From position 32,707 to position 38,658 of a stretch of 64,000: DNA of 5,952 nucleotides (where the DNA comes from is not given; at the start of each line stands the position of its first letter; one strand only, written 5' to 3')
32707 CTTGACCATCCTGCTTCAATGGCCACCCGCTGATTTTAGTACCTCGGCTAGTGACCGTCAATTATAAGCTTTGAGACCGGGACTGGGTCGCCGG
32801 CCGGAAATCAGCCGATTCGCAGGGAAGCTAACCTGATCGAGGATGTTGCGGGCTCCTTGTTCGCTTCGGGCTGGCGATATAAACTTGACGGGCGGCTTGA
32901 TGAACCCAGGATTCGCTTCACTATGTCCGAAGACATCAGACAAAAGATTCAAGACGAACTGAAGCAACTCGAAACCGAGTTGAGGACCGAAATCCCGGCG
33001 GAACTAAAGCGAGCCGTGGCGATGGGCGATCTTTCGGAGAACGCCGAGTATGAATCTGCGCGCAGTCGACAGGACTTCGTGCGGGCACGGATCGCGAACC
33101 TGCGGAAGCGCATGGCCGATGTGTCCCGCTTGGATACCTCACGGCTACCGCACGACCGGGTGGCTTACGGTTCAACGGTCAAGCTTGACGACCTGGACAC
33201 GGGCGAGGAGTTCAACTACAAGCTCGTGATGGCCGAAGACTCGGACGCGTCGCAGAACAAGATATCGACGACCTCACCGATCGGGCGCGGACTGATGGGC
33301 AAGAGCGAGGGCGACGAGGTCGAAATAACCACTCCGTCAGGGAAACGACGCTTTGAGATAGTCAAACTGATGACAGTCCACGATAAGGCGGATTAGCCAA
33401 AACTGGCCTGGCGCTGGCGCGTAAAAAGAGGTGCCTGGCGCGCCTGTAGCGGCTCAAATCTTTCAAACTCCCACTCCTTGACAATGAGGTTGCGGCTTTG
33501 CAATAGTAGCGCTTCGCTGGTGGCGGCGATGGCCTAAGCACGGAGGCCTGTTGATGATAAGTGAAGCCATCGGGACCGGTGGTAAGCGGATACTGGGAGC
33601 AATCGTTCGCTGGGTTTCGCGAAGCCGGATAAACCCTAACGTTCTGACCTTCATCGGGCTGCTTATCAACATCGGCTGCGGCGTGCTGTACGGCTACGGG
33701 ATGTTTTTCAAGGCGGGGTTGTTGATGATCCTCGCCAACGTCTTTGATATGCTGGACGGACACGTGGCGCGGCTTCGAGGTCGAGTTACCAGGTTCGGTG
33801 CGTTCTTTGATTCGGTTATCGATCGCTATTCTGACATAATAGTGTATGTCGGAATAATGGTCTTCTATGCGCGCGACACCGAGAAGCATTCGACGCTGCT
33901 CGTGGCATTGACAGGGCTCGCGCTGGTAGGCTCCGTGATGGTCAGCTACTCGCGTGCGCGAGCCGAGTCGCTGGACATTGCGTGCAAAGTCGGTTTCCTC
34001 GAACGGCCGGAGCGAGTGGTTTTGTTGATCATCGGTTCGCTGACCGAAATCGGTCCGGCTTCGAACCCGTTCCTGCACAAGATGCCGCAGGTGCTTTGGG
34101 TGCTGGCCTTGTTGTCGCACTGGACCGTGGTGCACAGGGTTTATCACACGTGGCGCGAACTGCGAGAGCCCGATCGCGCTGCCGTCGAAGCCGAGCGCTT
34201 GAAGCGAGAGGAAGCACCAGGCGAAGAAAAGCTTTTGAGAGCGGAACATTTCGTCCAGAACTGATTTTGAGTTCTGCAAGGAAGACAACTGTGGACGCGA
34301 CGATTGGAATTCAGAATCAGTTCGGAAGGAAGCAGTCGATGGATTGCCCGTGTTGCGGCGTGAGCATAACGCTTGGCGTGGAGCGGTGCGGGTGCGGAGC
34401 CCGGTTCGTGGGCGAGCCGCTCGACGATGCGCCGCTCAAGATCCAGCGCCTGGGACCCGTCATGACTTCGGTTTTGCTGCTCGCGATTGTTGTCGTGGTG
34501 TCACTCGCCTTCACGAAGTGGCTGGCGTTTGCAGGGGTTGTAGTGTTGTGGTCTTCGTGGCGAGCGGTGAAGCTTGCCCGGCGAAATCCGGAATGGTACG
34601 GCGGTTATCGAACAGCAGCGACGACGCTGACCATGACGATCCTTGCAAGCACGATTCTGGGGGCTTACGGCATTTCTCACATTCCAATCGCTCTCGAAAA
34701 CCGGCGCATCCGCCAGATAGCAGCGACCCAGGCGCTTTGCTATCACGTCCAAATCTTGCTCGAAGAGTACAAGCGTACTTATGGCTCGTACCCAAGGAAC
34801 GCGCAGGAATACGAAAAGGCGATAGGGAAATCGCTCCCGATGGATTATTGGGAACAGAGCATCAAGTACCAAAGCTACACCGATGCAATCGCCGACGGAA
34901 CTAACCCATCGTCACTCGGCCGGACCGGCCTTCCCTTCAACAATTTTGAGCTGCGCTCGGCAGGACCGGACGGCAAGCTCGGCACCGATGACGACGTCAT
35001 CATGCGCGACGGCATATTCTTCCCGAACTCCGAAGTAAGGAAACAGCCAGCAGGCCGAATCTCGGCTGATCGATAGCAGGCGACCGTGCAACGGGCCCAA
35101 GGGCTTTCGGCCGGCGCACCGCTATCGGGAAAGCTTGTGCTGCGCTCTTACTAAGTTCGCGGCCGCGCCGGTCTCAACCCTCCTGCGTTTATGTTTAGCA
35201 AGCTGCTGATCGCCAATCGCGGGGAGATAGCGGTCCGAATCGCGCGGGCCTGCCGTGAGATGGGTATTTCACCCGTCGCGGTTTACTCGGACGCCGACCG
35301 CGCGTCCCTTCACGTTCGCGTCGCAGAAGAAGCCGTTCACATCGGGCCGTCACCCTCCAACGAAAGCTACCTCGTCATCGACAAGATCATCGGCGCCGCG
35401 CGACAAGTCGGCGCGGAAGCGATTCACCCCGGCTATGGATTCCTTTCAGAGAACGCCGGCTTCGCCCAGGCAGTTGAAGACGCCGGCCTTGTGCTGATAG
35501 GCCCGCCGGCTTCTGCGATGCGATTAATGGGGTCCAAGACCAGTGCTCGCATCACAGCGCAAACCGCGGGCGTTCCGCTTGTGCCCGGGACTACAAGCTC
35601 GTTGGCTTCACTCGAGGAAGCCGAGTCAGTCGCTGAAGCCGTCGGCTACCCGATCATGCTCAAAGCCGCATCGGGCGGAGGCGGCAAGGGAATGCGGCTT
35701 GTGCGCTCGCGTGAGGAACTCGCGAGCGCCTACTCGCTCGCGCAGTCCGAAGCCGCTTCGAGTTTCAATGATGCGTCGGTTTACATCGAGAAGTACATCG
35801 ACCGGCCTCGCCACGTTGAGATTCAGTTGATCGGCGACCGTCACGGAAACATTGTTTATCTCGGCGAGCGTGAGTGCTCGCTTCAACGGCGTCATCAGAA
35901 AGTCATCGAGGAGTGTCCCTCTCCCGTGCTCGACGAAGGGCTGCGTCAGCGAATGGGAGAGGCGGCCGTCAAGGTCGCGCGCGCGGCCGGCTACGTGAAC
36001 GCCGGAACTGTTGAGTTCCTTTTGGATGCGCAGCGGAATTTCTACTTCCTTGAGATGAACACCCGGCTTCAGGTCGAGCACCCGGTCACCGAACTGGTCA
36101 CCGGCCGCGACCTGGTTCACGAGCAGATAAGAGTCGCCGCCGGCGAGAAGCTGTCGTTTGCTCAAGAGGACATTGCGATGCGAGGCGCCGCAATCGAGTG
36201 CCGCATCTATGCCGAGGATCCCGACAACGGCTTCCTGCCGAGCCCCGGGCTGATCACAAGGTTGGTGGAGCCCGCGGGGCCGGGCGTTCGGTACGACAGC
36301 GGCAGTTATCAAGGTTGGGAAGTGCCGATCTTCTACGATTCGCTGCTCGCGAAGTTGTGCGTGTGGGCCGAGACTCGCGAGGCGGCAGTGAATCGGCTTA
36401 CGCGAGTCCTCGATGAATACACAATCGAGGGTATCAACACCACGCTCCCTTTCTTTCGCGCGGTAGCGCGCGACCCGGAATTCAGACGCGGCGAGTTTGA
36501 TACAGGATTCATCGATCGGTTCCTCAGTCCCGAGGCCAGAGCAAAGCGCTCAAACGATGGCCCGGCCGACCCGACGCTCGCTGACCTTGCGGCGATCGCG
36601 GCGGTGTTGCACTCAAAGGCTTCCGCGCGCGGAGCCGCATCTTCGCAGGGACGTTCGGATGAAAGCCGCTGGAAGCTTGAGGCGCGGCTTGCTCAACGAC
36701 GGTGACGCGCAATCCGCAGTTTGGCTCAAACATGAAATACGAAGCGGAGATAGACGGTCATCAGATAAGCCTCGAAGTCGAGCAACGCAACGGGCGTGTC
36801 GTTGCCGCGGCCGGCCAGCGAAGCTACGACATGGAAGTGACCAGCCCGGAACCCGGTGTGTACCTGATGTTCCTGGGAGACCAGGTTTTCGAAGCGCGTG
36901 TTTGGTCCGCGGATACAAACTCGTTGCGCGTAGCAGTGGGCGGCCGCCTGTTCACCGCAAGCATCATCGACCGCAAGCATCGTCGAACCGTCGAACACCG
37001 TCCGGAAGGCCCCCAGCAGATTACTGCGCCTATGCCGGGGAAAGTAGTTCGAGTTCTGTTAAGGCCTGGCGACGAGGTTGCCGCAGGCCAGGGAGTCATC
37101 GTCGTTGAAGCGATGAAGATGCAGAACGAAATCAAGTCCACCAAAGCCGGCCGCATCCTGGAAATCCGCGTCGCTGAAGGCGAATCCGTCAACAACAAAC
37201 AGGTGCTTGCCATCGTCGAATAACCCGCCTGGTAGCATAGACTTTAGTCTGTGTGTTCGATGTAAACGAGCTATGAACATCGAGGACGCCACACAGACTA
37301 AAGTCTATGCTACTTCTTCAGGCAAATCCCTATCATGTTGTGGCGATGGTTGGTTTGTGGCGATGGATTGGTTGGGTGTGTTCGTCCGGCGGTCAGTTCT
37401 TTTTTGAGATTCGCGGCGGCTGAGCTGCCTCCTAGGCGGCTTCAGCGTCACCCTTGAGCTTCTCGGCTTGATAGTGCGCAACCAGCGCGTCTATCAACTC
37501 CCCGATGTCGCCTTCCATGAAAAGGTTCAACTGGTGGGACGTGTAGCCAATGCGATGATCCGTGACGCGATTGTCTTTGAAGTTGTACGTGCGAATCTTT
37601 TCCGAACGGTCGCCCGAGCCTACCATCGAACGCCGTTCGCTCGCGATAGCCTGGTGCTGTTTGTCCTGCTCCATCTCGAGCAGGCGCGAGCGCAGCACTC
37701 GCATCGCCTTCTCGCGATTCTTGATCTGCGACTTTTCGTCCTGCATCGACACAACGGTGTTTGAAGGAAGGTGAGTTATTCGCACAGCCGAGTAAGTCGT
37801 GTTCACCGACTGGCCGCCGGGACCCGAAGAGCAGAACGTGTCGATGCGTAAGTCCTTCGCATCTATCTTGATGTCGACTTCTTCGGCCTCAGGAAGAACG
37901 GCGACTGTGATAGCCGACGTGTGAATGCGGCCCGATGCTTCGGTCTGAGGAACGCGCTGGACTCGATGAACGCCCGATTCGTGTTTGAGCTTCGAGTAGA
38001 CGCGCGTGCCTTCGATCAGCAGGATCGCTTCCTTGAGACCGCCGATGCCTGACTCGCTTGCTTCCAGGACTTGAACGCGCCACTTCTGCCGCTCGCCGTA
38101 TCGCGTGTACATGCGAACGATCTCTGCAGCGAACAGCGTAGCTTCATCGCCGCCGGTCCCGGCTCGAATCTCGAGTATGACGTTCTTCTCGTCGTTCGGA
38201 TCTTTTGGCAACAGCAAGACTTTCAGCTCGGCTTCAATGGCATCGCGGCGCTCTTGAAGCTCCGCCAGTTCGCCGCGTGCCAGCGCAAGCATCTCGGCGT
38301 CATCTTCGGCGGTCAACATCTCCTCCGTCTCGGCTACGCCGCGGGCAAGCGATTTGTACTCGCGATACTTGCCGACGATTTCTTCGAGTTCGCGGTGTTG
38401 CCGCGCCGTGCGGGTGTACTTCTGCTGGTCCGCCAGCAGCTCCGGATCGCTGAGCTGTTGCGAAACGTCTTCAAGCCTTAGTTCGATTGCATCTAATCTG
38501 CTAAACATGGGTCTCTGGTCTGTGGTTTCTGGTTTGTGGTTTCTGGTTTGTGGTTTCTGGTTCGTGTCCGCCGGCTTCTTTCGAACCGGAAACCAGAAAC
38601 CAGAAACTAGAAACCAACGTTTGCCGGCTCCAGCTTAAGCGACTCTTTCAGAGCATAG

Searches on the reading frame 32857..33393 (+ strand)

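Call 31: search_protein_families(library=pfam, proteins=[window:32857-33393:+], max_evalue=0.00001)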
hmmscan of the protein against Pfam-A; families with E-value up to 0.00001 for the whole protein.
window:32857-33393:+ (179 aa): 2 families
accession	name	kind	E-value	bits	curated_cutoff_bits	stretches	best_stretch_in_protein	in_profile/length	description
PF01272.25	GreA_GreB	-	3.6e-27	94.6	26.9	1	98-171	2-75/77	Transcription elongation factor, GreA/GreB, C-term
PF03449.20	GreA_GreB_N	-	7.9e-18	64.9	24.5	1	23-88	3-68/71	Transcription elongation factor, N-terminal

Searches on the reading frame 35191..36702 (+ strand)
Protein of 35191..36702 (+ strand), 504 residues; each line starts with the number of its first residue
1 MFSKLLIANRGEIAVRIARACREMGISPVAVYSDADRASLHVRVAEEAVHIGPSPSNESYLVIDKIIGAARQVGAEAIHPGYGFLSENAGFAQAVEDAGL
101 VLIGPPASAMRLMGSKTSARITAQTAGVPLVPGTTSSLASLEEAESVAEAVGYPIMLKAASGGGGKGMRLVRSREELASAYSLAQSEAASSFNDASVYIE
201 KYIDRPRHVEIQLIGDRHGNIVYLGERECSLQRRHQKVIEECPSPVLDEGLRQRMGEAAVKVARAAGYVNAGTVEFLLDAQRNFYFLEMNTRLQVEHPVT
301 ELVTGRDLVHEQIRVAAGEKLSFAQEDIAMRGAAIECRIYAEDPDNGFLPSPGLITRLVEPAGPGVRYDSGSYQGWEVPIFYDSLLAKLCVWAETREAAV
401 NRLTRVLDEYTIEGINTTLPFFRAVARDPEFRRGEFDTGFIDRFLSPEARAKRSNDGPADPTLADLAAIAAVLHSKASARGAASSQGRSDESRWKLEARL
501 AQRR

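Call 31: search_protein_families(library=pfam, proteins=[window:35191-36702:+], max_evalue=0.00001)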
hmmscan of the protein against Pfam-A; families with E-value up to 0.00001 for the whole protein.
window:35191-36702:+ (504 aa): 5 families
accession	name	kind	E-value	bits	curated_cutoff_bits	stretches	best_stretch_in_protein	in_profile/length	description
PF02786.22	CPSase_L_D2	-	3.4e-78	262.4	19.8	1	116-322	2-209/211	Carbamoyl-phosphate synthase L chain, ATP binding domain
PF00289.28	Biotin_carb_N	-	1.8e-46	157.6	25.5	1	1-110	1-110/110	Biotin carboxylase, N-terminal domain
PF02785.25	Biotin_carb_C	-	2.5e-41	140.6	32.4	1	336-442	1-107/108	Biotin carboxylase C-terminal domain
PF07478.18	Dala_Dala_lig_C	-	5.4e-12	46.1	24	1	140-291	19-174/204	D-ala D-ala ligase C-terminus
PF02222.28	ATP-grasp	-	1.8e-09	37.9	27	1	137-291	15-161/179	ATP-grasp domain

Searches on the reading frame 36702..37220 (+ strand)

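Call 31: search_protein_families(library=pfam, proteins=[window:36702-37220:+], max_evalue=0.00001)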
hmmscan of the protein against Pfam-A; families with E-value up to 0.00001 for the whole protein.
window:36702-37220:+ (173 aa): 2 families
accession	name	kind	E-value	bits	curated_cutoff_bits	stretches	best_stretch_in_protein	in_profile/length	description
PF00364.28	Biotin_lipoyl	-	2.8e-20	72.4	22.1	1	106-171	2-72/73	Biotin-requiring enzyme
PF13533.13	Biotin_lipoyl_2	-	8.4e-06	25.9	29.8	0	106-130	2-26/32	Biotin-lipoyl like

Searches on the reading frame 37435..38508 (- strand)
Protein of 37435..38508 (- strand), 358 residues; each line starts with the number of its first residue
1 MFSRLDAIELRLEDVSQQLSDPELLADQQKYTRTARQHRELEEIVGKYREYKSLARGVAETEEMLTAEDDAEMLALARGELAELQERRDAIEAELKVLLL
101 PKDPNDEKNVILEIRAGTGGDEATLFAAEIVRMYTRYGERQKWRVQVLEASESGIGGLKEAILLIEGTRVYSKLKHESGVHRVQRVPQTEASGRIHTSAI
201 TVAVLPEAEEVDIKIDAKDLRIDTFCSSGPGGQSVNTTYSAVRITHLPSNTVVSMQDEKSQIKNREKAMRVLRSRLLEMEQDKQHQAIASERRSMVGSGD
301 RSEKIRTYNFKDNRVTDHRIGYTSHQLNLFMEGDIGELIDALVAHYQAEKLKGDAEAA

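Call 31: search_protein_families(library=pfam, proteins=[window:37435-38508:-], max_evalue=0.00001)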
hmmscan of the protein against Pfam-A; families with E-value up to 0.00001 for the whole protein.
window:37435-38508:- (358 aa): 2 families
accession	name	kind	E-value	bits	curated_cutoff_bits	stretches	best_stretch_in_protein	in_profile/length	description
PF03462.23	PCRF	-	4.6e-74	248.9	24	1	9-202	2-194/194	PCRF domain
PF00472.26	RF-1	-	1.7e-41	141.3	35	1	209-319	1-116/116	RF-1 domain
